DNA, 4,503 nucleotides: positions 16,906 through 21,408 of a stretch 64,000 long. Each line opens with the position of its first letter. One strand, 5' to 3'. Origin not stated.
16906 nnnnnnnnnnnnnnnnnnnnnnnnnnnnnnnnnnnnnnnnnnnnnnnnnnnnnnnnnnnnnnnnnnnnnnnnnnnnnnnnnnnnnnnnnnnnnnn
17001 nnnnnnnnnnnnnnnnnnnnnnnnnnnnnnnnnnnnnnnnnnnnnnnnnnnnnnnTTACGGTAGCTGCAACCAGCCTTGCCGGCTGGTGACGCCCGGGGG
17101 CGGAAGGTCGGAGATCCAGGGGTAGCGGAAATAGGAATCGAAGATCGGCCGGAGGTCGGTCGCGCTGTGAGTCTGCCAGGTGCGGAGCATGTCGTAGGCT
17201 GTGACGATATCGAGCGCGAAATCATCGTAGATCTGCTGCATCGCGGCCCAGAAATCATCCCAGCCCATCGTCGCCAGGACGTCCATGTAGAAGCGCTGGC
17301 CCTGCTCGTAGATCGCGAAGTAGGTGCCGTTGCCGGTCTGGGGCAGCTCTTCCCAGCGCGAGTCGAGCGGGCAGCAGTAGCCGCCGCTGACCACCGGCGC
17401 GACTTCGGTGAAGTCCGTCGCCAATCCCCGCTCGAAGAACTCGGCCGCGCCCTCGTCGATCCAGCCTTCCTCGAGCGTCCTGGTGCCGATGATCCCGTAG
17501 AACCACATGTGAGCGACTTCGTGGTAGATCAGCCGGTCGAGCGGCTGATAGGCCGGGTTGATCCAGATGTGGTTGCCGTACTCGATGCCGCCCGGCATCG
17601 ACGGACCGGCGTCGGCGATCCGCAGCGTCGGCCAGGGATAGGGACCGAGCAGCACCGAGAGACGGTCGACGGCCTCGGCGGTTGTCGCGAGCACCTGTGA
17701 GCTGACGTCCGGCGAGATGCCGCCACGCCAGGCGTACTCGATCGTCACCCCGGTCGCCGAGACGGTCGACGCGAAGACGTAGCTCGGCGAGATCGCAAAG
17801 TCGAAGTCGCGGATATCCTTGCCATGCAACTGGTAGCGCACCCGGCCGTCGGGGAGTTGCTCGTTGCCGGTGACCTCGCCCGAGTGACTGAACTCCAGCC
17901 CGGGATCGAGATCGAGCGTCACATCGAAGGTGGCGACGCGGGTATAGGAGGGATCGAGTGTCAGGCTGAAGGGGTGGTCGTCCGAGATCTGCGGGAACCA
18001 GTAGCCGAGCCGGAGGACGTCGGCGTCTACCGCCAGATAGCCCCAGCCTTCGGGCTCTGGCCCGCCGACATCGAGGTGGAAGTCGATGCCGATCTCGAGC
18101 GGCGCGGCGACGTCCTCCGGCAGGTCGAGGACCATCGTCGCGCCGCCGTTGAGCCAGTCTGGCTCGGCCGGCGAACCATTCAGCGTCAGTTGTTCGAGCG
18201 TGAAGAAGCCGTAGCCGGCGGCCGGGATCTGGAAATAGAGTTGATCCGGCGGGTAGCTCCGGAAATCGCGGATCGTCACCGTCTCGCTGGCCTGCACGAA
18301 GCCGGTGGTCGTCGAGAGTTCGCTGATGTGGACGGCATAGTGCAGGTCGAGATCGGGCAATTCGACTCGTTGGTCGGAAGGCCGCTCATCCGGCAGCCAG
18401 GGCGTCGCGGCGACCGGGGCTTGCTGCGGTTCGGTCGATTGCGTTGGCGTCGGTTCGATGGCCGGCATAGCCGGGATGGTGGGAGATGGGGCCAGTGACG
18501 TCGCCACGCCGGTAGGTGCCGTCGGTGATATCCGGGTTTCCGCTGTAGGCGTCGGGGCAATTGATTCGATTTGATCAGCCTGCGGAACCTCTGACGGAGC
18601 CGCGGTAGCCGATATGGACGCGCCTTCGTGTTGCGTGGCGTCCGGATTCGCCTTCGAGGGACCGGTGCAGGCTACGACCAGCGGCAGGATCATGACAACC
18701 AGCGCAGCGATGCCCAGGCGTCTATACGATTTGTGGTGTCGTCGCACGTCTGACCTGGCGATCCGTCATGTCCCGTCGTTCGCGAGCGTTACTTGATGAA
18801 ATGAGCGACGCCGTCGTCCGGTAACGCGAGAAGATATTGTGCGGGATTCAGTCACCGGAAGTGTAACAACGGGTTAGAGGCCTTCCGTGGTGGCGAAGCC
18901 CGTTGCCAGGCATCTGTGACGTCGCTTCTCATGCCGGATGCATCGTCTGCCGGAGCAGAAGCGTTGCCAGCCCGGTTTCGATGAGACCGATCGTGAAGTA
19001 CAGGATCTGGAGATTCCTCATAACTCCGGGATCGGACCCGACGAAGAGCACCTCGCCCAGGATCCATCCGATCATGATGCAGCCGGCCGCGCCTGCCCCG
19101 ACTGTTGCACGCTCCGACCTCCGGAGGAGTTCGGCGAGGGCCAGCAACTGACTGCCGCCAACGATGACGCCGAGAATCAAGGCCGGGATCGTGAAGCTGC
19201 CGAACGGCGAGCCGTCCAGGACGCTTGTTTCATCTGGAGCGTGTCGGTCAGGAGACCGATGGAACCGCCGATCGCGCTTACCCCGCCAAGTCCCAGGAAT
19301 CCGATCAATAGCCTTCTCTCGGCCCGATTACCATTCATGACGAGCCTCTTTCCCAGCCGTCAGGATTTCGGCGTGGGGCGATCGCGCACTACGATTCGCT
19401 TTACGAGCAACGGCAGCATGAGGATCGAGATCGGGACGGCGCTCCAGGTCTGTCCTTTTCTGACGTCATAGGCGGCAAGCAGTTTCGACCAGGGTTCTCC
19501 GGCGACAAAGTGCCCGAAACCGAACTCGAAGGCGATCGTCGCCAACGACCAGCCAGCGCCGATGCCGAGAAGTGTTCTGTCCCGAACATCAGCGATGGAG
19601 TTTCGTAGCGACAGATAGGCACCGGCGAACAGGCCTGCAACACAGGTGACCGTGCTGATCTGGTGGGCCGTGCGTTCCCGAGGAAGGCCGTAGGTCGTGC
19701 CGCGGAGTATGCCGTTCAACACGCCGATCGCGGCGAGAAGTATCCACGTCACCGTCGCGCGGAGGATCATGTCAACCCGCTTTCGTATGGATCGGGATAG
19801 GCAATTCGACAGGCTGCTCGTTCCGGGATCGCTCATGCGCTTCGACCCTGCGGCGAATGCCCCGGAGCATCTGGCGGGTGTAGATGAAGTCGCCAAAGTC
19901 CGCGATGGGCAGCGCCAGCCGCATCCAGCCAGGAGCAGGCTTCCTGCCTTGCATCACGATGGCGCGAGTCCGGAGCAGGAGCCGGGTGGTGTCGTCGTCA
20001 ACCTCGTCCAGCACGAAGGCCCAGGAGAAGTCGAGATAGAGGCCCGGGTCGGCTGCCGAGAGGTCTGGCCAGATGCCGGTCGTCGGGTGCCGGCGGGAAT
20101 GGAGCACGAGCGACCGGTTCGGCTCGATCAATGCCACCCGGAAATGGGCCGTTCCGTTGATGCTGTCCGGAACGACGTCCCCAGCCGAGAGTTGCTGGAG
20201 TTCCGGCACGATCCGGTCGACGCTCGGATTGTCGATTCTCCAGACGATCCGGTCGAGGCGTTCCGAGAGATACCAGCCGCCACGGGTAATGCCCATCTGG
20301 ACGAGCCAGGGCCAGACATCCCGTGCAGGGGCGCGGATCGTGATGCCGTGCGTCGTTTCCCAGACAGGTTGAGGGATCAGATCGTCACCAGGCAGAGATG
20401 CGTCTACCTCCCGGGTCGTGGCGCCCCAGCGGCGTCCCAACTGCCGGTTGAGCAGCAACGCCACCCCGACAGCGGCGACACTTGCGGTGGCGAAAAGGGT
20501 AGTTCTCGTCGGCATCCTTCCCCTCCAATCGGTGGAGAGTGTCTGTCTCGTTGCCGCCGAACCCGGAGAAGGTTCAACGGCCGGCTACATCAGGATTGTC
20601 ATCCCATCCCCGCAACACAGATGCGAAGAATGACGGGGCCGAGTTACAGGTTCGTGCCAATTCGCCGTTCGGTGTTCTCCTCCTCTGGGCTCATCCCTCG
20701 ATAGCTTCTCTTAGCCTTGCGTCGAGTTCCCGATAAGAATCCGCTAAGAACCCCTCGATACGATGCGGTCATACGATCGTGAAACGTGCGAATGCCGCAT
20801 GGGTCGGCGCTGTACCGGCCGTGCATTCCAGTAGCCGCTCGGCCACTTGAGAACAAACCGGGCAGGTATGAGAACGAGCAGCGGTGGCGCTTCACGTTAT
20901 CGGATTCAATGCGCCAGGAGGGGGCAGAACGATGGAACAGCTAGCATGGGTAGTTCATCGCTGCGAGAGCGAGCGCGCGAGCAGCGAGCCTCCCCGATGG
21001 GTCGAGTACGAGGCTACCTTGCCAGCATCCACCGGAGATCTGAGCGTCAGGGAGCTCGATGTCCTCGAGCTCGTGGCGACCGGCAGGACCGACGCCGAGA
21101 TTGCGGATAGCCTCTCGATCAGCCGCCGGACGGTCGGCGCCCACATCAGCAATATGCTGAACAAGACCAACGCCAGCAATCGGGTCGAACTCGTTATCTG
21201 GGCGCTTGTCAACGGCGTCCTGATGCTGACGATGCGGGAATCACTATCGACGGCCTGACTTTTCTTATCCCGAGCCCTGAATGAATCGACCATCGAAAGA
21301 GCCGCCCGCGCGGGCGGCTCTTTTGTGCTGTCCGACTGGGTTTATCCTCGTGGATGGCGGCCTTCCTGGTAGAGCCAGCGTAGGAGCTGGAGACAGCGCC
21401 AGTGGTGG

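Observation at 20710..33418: Three promoter-like sites with (N)TAAGAA heptads at 11-bp periodicity bracket the SARP/Lan-like block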

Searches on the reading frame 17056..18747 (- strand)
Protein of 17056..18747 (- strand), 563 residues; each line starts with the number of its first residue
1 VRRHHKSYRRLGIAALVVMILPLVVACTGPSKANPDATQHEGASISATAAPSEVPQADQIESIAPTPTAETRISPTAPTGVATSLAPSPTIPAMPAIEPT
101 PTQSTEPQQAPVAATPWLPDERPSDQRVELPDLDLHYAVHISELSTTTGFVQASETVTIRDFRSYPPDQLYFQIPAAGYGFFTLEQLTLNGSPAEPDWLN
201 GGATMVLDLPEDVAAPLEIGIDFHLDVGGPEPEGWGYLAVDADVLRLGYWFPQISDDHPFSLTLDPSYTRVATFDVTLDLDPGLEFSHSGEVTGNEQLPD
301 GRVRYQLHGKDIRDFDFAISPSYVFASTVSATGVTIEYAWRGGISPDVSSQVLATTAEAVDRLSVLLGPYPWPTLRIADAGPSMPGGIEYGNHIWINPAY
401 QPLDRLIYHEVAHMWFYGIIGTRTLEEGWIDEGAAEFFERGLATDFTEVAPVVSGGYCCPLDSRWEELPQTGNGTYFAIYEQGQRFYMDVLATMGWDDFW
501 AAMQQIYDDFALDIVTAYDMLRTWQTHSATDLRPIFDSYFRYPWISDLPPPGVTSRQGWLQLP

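Call 24: search_protein_families(library=pfam, proteins=[window:17056-18747:-], max_evalue=0.01)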
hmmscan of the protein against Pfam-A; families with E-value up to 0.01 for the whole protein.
window:17056-18747:- (563 aa): 1 family
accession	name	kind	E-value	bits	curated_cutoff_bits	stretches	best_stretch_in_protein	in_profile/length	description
PF01433.26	Peptidase_M1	-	2.7e-08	34.1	27.7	1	403-446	67-110/218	Peptidase family M1 domain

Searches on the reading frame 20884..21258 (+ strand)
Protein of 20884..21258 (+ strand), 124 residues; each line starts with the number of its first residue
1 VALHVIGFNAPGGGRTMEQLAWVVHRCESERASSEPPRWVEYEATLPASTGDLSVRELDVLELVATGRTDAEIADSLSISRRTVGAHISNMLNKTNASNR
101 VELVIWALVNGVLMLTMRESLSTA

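Call 8: search_protein_families(library=pfam, proteins=[window:20884-21258:+], max_evalue=0.01)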
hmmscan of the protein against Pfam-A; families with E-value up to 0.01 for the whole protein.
window:20884-21258:+ (124 aa): 3 families
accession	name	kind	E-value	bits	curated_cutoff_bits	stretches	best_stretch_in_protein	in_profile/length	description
PF00196.25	GerE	-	2.3e-18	66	23.5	1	53-107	3-57/57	Bacterial regulatory proteins, luxR family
PF13384.12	HTH_23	-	0.00035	20.7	24.6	1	58-84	8-34/50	Homeodomain-like domain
PF08279.18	HTH_11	-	0.0049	17.2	25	1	56-90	1-38/55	HTH domain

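Call 48: find_homologous_proteins(query=window:20884-21258:+, max_evalue=1e-10)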
Query window:20884-21258:+ (124 aa): 17 proteins with E <= 1e-10 among 44 candidates.
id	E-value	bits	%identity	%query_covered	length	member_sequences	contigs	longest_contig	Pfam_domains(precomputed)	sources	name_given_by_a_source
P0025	3.2e-61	222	100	87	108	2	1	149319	PF00196.26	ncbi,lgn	ncbi:MAG: LuxR C-terminal-related transcriptional regulator [Thermomicrobiales bacterium]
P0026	1.2e-43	166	75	86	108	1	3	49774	PF00196.26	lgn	-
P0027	6.7e-43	163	73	86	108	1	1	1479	PF00196.26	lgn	-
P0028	9.3e-43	163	74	89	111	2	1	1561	PF00196.26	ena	-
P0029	3.4e-42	161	71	87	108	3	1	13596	PF00196.26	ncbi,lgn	ncbi:hypothetical protein BH23CHL2_BH23CHL2_26920 [soil metagenome]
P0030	1.8e-41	159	75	86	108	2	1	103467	PF00196.26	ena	-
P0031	1.9e-41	159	77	82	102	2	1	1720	PF00196.26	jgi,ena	jgi:DNA-binding CsgD family transcriptional regulator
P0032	3.2e-41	158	72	87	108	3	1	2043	PF00196.26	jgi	jgi:DNA-binding CsgD family transcriptional regulator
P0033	1.0e-40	156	70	87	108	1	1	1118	PF00196.26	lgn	-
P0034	1.7e-38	149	70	85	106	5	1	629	PF00196.26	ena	-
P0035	7.9e-38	147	72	84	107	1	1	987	PF00196.26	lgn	-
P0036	1.4e-37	146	68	86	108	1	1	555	PF13384.13,PF00196.26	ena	-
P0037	1.5e-37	146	69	86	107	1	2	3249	PF00196.26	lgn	-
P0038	1.1e-36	143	66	87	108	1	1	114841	PF00196.26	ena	-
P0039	1.6e-23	101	62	70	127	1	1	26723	PF00196.26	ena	-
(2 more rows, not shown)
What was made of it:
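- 20932..21258 (+): LuxR/GerE-type solo regulator, 108 aa. P0025 is 100% identical, 108 aa, and named 'LuxR C-terminal-related transcriptional regulator [Thermomicrobiales bacterium]' (call 48).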

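Call 49: find_encoding_contigs(protein=P0026, flank=10000, max_places=1)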
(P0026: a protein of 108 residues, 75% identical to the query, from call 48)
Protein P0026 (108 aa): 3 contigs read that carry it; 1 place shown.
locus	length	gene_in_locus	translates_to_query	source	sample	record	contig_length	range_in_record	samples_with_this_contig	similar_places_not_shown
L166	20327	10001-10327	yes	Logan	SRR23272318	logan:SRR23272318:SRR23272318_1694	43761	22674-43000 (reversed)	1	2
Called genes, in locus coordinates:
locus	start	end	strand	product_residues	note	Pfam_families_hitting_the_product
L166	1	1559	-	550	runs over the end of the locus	PF00069:Pkinase, PF07714:PK_Tyr_Ser-Thr, PF01636:APH (faint), PF03109:ABC1 (weak), PF08308:PEGA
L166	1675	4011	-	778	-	PF01590:GAF, PF13185:GAF_2, PF13492:GAF_3, PF00989:PAS, PF13188:PAS_8 (faint), PF00211:Guanylate_cyc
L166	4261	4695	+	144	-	PF20118:DUF6508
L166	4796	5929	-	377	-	-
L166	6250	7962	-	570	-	PF01433:Peptidase_M1 (faint)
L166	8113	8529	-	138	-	-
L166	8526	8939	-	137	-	-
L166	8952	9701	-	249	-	-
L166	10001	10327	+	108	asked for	PF00196:GerE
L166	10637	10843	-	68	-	-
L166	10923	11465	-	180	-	-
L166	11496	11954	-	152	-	-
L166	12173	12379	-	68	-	-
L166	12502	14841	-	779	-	PF17914:HopA1, PF05147:LANC_like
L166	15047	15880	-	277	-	PF01636:APH, PF01633:Choline_kinase (weak)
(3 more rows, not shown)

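Call 50: find_encoding_contigs(protein=P0030, flank=10000, max_places=1)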
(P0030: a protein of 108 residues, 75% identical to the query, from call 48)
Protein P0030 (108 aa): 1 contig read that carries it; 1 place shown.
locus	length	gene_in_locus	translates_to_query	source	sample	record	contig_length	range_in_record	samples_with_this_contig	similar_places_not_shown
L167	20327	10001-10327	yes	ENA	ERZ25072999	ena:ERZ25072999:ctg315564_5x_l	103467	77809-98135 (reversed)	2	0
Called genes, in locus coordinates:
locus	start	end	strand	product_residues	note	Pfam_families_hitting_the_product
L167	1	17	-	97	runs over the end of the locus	PF11376:DUF3179 (weak)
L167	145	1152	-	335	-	PF11376:DUF3179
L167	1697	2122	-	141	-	PF03473:MOSC, PF03475:YiiM_3-alpha (faint)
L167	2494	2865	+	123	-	PF04075:F420H2_quin_red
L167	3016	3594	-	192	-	-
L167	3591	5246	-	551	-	PF00069:Pkinase, PF07714:PK_Tyr_Ser-Thr, PF01636:APH (faint), PF03109:ABC1 (weak), PF08308:PEGA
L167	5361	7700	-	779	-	PF01590:GAF, PF13185:GAF_2, PF13492:GAF_3, PF00989:PAS (weak), PF08448:PAS_4 (weak), PF00211:Guanylate_cyc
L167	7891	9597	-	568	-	-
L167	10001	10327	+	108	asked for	PF00196:GerE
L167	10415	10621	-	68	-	-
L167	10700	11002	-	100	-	-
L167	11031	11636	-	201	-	-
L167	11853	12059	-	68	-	-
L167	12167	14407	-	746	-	PF17914:HopA1, PF05147:LANC_like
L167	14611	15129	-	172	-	-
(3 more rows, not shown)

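Call 51: find_encoding_contigs(protein=P0029, flank=10000, max_places=1)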
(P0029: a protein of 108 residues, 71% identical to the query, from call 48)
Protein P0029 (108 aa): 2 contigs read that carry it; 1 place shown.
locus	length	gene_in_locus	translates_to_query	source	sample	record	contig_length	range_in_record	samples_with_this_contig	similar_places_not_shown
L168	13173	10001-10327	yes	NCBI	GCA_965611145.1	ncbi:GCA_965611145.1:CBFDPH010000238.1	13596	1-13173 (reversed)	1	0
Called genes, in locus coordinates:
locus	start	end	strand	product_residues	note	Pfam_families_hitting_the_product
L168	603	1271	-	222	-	PF03473:MOSC, PF03475:YiiM_3-alpha (weak)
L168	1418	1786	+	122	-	PF01243:PNPOx_N (weak), PF04075:F420H2_quin_red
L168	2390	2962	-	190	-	-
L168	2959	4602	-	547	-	PF00069:Pkinase, PF07714:PK_Tyr_Ser-Thr, PF01636:APH (faint), PF03109:ABC1 (weak), PF08308:PEGA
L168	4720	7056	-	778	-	PF01590:GAF, PF13185:GAF_2, PF13492:GAF_3, PF00989:PAS, PF13188:PAS_8 (weak), PF08448:PAS_4 (weak), PF00211:Guanylate_cyc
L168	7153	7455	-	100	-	-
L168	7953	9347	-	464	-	PF01433:Peptidase_M1 (faint)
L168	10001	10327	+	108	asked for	PF00196:GerE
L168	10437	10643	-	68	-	-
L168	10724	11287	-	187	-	-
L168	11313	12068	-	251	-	-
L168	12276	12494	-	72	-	-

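Call 52: find_encoding_contigs(protein=P0039, flank=10000, max_places=1)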
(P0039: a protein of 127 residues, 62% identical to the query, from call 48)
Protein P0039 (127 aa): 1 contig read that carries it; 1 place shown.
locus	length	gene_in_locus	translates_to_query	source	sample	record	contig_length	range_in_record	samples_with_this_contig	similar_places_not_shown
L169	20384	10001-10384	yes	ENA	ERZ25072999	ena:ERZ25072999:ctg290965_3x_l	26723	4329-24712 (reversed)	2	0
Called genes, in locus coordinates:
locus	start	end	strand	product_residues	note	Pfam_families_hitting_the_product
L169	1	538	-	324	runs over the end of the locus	PF01297:ZnuA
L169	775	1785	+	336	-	PF01244:Peptidase_M19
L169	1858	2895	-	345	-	PF01244:Peptidase_M19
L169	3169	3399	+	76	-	-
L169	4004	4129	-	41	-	-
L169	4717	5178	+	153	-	-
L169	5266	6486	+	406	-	PF00872:Transposase_mut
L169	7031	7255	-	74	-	-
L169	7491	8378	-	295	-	PF01522:Polysacc_deac_1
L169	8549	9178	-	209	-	-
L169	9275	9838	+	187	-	PF12867:DinB_2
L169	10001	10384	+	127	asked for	PF00196:GerE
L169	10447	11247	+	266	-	PF13480:Acetyltransf_6 (weak)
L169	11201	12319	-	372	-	PF01210:NAD_Gly3P_dh_N (faint), PF02558:ApbA, PF08546:ApbA_C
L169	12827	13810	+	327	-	PF16881:LIAS_N, PF04055:Radical_SAM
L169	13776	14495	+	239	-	PF21948:LplA-B_cat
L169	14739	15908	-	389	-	-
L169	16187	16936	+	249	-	-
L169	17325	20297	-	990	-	PF00930:DPPIV_N (faint), PF07676:PD40 (faint), PF26550:Tricorn_2nd (faint), PF26549:Tricorn_N (weak)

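Call 66: search_protein_families(library=pfam, proteins=[window:20932-21258:+], max_evalue=10)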
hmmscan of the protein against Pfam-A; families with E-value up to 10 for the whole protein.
window:20932-21258:+ (108 aa): 11 families
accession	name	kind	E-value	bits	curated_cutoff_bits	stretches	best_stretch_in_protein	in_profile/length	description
PF00196.25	GerE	-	1.6e-18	66.5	23.5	1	37-91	3-57/57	Bacterial regulatory proteins, luxR family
PF13384.12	HTH_23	-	0.00028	21.1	24.6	1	42-68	8-34/50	Homeodomain-like domain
PF08279.18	HTH_11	-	0.0038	17.5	25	1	40-74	1-38/55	HTH domain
PF04545.22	Sigma70_r4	-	0.013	15.5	24.1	1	37-74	5-43/50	Sigma-70, region 4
PF08281.18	Sigma70_r4_2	-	0.02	14.9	25.7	1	38-73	12-48/54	Sigma-70, region 4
PF13412.12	HTH_24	-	0.069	13.2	21.9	1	54-77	20-43/48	Winged helix-turn-helix DNA-binding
PF12571.13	Phage_tail_fib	-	0.081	13.4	23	1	11-44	58-93/150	Phage tail-collar fibre protein, N-terminal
PF14493.12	HTH_40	-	0.093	13.5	27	1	45-79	6-40/89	Helix-turn-helix domain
PF12840.13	HTH_20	-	0.11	12.9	27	1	43-75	8-42/51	Helix-turn-helix domain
PF13518.12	HTH_28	-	0.17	12.4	25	1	43-74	4-35/52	Helix-turn-helix domain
PF06322.17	Phage_NinH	-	0.22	11.9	29.8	1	51-99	16-54/60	Phage NinH protein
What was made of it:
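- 20932..21258 (+): GerE E=1.6e-18 (call 66).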
